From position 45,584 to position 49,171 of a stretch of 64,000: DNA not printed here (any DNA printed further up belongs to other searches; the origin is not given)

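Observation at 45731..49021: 1096-aa SAM / class-III nucleotidyl cyclase / STAND NTPase / TPR signalling protein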

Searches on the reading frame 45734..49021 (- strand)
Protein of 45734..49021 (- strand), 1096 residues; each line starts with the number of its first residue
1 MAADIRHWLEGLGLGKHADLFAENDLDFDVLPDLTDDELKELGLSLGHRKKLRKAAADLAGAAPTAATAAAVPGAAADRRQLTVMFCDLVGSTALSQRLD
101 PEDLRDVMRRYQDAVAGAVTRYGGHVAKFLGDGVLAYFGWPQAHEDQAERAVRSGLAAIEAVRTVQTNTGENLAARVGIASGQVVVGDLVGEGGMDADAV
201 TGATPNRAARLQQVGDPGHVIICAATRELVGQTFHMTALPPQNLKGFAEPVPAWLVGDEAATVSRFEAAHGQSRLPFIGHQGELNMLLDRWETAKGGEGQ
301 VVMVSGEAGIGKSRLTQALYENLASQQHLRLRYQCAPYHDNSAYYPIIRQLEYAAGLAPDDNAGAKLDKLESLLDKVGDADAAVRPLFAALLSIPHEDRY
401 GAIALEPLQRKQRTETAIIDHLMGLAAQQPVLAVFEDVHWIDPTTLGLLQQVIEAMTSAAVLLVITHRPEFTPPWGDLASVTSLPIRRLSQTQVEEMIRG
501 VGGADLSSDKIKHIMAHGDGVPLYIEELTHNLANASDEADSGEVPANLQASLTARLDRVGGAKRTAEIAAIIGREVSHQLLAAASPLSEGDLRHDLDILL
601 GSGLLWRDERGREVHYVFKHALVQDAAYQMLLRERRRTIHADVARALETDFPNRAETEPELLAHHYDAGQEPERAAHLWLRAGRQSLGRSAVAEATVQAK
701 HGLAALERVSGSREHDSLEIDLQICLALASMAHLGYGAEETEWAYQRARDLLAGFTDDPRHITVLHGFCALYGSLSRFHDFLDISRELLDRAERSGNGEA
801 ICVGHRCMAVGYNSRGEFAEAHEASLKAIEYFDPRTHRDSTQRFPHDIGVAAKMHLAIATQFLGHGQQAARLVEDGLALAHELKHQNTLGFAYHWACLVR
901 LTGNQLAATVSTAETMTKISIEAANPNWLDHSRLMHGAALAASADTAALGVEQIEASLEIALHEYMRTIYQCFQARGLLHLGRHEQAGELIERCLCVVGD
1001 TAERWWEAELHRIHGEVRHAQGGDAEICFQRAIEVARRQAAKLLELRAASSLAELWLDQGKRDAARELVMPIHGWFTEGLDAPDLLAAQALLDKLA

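Call 4: search_protein_families(library=pfam, proteins=[window:45734-49021:-], max_evalue=0.1)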
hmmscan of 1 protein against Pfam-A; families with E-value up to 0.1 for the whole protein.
window:45734-49021:- (1096 aa): 10 families
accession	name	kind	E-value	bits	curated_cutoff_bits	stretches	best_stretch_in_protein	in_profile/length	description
PF13191.12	AAA_16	-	1.3e-19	71.8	32.6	1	277-464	2-167/167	AAA ATPase domain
PF00211.25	Guanylate_cyc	-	7.5e-19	68.5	21.9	1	80-246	7-172/183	Adenylate and Guanylate cyclase catalytic domain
PF00536.37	SAM_1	-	3.2e-12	47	23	1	4-58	7-62/64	SAM domain (Sterile alpha motif)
PF07647.24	SAM_2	-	9.6e-10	38.9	20.5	1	4-58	8-64/66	SAM domain (Sterile alpha motif)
PF12862.13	ANAPC5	-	7.1e-05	23.2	23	1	829-898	22-86/91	Anaphase-promoting complex subunit 5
PF13401.12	AAA_22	-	0.0002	22.1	27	1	299-467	5-124/130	AAA domain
PF05729.18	NACHT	-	0.00062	20.1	26.7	1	301-332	2-33/167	NACHT domain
PF24883.2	NPHP3_N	-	0.021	15.4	24.8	1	290-335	14-58/164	Nephrocystin 3, N-terminal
PF00158.32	Sigma54_activat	-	0.049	13.8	20.2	1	284-339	8-62/168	Sigma-54 interaction domain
PF20720.3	nSTAND3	-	0.084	13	27.2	0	300-327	18-45/155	Novel STAND NTPase 3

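Call 5: search_protein_families(library=ncbifam, proteins=[window:45734-49021:-], max_evalue=0.1)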
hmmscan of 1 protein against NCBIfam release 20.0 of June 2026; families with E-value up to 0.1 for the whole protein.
window:45734-49021:- (1096 aa): 7 families
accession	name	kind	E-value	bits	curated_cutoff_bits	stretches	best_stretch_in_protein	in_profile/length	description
TIGR03903.1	TOMM_kin_cyc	equivalog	3.6e-152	508.8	705.75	1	56-1055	262-1267/1267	TOMM system kinase/cyclase fusion protein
NF058673.1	LipAdnlyCyLipJMY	equivalog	9.9e-12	44.3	800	1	75-246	289-439/449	bifunctional lipase/adenylate cyclase LipJ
NF010340.0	PRK13768.1-2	equivalog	0.0042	16.9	293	1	301-349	5-53/265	GTPase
TIGR02324.1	CP_lyasePhnL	equivalog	0.017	14.6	256.3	1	298-326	33-61/224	phosphonate C-P lyase system protein PhnL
TIGR03420.1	DnaA_homol_Hda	equivalog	0.024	14.1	194.8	1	288-329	29-68/226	DnaA regulatory inactivator Hda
NF033788.1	HTH_metalloreg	subfamily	0.038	13.8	55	1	568-625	17-75/77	metalloregulator ArsR/SmtB family transcription factor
TIGR02928.1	TIGR02928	subfamily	0.064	12.1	181.3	0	293-328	34-69/366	orc1/cdc6 family replication initiation protein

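Call 6: search_protein_families(library=padloc, proteins=[window:45734-49021:-], max_evalue=0.1)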
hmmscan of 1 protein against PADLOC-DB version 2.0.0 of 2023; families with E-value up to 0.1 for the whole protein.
window:45734-49021:- (1096 aa): 11 families
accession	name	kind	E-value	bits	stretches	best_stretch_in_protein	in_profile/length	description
PDLC00734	PycC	-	5.1e-19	66.6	1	62-213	170-322/374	Pycsar cyclase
PDLC02367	PycC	-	1.6e-14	51.9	1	76-225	38-187/226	-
PDLC02370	PycC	-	2.4e-11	41.6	1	83-182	83-188/340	-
PDLC00767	PycC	-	1.1e-08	32.8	1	83-156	94-164/337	Pycsar cyclase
PDLC00764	PycC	-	2.8e-08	31.1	1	82-149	95-163/449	Pycsar cyclase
PDLC00766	PycC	-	6.7e-08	30.3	1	79-224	41-189/232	Pycsar cyclase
PDLC02369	PycC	-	2e-06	25.6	1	80-225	45-186/248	-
PDLC00765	PycC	-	7.3e-06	23.3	1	84-230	260-412/477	Pycsar cyclase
PDLC00763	PycC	-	0.00037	18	1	82-189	54-161/268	Pycsar cyclase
PDLC00761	PycC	-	0.0016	15.4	1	84-145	108-169/438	Pycsar cyclase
PDLC02366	PycC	-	0.027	11.4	1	119-225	319-428/486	-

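Call 7: search_solved_structures(query=window:45734-49021:-, max_evalue=0.01, show_alignments=3)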
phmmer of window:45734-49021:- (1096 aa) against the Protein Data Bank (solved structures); distinct sequences matched with E-value up to 0.01: 62 (the best 60 are shown).
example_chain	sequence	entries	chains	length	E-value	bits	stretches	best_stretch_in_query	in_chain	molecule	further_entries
2w01_A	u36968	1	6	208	1.3e-24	89.5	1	76-257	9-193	ADENYLATE CYCLASE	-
6fht_A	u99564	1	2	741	6.7e-24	87.2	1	76-257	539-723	Bacteriophytochrome,Adenylate cyclase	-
3r5g_A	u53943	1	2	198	3.9e-19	71.4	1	78-259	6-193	CyaB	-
5oyh_A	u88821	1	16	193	6.9e-19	70.6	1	78-255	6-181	Nucleotide cyclase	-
6sir_A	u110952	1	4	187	6.2e-18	67.4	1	76-255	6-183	Nucleotide cyclase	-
6aoa_A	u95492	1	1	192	8.2e-18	67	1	78-258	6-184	Bacterio-rhodopsin/guanylyl cyclase 1 fusion protein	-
6ao9_A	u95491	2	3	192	9.1e-17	63.6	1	78-258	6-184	Bacterio-rhodopsin/guanylyl cyclase 1 fusion protein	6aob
1wc0_A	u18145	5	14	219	7.7e-13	50.6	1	78-255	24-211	ADENYLATE CYCLASE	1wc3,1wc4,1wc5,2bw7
1wc1_A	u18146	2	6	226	1e-12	50.2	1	78-255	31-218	ADENYLATE CYCLASE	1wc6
5x4t_A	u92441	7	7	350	1.4e-11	46.4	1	83-261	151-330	Photoactivated adenylyl cyclase | Family 3 adenylate cyclase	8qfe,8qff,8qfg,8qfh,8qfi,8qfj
9f1z_A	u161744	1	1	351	1.4e-11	46.4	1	83-261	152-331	Family 3 adenylate cyclase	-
5x4u_A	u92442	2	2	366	1.4e-11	46.4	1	83-261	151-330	Photoactivated adenylyl cyclase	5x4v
4yus_A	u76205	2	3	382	1.6e-11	46.2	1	83-261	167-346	Family 3 adenylate cyclase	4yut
9f1w_A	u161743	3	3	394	1.7e-11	46.1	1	83-261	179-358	Family 3 adenylate cyclase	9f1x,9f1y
8buz_A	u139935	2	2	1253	1.1e-09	40.2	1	81-232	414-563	Adenylate cyclase type 8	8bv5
1ybt_A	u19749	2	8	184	4.2e-09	38.2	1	76-247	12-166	hydrolase, alpha/beta hydrolase fold family | lipJ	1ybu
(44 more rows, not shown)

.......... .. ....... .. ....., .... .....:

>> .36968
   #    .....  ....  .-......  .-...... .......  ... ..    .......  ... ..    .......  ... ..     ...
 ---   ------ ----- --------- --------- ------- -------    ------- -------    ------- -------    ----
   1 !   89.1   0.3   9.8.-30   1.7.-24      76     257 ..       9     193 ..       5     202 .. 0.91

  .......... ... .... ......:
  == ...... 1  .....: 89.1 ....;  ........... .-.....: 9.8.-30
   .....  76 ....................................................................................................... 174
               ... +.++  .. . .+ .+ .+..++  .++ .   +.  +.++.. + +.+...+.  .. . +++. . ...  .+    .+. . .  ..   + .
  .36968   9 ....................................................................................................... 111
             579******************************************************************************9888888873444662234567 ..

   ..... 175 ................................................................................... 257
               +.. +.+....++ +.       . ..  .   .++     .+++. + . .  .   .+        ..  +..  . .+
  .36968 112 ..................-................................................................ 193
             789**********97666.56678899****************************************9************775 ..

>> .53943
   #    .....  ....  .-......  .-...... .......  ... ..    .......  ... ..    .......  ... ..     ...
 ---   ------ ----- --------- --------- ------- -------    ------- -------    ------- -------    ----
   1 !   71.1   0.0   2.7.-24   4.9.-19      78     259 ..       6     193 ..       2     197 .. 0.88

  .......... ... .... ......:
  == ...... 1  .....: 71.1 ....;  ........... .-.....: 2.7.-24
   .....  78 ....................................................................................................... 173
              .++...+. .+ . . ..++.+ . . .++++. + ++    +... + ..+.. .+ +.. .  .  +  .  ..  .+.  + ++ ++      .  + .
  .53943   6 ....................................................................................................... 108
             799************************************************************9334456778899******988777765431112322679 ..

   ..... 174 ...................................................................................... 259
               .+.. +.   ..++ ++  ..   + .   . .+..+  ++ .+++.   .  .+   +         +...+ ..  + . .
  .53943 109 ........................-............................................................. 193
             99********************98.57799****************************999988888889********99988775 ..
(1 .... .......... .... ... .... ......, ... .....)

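Call 11: find_homologous_proteins(query=window:45734-49021:-, max_evalue=1e-10)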
Query window:45734-49021:- (1096 aa): 8000 proteins with E <= 1e-10 among 8000 candidates; the best 120 are listed.
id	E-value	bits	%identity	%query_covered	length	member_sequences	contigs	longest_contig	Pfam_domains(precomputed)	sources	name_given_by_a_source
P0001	0.0e+0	2452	100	100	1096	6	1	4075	PF00536.38,PF00211.26,PF07647.25,PF13191.13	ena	-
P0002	0.0e+0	1618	67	100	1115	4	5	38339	PF00536.38,PF12862.14,PF13424.13,PF00211.26,PF07647.25,PF13191.13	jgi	-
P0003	0.0e+0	1602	66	99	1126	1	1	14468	PF00536.38,PF12862.14,PF13424.13,PF00211.26,PF07647.25,PF13191.13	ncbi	-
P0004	0.0e+0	1564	65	98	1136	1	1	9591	PF00536.38,PF20703.4,PF00211.26,PF07647.25,PF13191.13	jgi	jgi:predicted ATPase/class 3 adenylate cyclase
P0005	0.0e+0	1550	65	100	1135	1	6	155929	PF00536.38,PF13424.13,PF20703.4,PF00211.26,PF07647.25,PF13191.13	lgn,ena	-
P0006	0.0e+0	1504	66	96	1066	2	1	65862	PF13424.13,PF13176.13,PF20703.4,PF00211.26,PF13191.13,PF13374.13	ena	-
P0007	0.0e+0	1093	51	98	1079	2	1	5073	PF13401.13,PF00211.26,PF13191.13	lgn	-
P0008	2.9e-291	987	47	100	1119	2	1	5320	PF07721.21,PF00536.38,PF00211.26,PF07647.25,PF07719.24,PF13191.13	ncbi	-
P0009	6.4e-290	983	46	100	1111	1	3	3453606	PF14559.13,PF00536.38,PF17874.8,PF13424.13,PF00211.26,PF07647.25,PF13191.13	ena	-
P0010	6.3e-289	980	45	100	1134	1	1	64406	PF00536.38,PF13401.13,PF00211.26,PF07647.25,PF13191.13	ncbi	-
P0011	1.5e-287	975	46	100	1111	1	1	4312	PF07721.21,PF00536.38,PF17874.8,PF13424.13,PF00211.26,PF07647.25,PF07719.24,PF13191.13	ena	-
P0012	1.0e-284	966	45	100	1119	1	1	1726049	PF00536.38,PF13424.13,PF00211.26,PF07647.25,PF13191.13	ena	-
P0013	5.5e-284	963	45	100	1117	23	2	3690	PF00536.38,PF00211.26,PF07647.25,PF13191.13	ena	-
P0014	5.9e-284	963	45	100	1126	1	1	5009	PF00536.38,PF00211.26,PF07647.25,PF13191.13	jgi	jgi:class 3 adenylate cyclase/tetratricopeptide (TPR) repeat protein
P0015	5.5e-282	957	46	100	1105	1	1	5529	PF07721.21,PF14559.13,PF00536.38,PF17874.8,PF13424.13,PF00211.26,PF07647.25,PF07719.24,PF13191.13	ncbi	-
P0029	3.4e-272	924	47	100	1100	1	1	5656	PF00536.38,PF13401.13,PF00211.26,PF07647.25,PF13191.13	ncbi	-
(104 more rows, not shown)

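Call 14: find_encoding_contigs(protein=P0005, flank=8000, max_places=3)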
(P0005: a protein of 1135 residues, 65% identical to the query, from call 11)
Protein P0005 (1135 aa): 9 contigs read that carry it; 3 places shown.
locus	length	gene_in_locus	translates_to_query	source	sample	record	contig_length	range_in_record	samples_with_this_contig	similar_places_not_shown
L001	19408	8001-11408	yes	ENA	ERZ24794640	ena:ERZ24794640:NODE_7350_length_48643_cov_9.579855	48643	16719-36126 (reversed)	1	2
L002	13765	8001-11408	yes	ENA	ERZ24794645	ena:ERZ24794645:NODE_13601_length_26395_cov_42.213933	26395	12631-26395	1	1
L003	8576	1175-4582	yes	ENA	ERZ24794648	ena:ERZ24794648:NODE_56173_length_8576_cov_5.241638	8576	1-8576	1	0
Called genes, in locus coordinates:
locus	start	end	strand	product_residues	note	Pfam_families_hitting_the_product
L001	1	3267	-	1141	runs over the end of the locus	PF00289:Biotin_carb_N, PF02222:ATP-grasp, PF02786:CPSase_L_D2, PF07478:Dala_Dala_lig_C, PF02785:Biotin_carb_C, PF00364:Biotin_lipoyl, PF25917:BSH_RND (weak), PF01039:Carboxyl_trans, +1 more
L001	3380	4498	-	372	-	PF00296:Bac_luciferase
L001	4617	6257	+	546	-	PF00743:FMO-like, PF00070:Pyr_redox (faint), PF01266:DAO (faint), PF07992:Pyr_redox_2, PF13450:NAD_binding_8, PF13738:Pyr_redox_3, PF13434:Lys_Orn_oxgnase (weak)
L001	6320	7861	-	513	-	PF00486:Trans_reg_C, PF23914:TPR_CcmH_CycH (faint), PF07719:TPR_2 (faint), PF13181:TPR_8 (faint), PF13428:TPR_14 (faint), PF13431:TPR_17 (faint), PF00515:TPR_1 (weak), PF14559:TPR_19 (weak), +3 more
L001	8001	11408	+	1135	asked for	PF00536:SAM_1, PF07647:SAM_2, PF00211:Guanylate_cyc, PF20703:nSTAND1 (weak), PF13191:AAA_16, PF13424:TPR_12 (faint)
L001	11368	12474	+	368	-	PF03480:DctP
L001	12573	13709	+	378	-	PF02771:Acyl-CoA_dh_N, PF02770:Acyl-CoA_dh_M, PF00441:Acyl-CoA_dh_1, PF22924:ACOX_C_alpha1 (weak), PF08028:Acyl-CoA_dh_2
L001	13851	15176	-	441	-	PF01266:DAO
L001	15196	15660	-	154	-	PF10604:Polyketide_cyc2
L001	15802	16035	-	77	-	PF02195:ParB_N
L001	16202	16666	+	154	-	PF07310:PAS_5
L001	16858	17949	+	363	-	PF02668:TauD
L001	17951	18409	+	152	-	PF13924:Lipocalin_5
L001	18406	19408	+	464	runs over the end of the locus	PF02515:CoA_transf_3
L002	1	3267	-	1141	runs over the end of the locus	PF00289:Biotin_carb_N, PF02222:ATP-grasp, PF02786:CPSase_L_D2, PF07478:Dala_Dala_lig_C, PF02785:Biotin_carb_C, PF00364:Biotin_lipoyl, PF25917:BSH_RND (weak), PF01039:Carboxyl_trans, +1 more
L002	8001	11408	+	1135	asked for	PF00536:SAM_1, PF07647:SAM_2, PF00211:Guanylate_cyc, PF20703:nSTAND1 (weak), PF13191:AAA_16, PF13424:TPR_12 (faint)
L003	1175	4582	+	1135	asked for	PF00536:SAM_1, PF07647:SAM_2, PF00211:Guanylate_cyc, PF20703:nSTAND1 (weak), PF13191:AAA_16, PF13424:TPR_12 (faint)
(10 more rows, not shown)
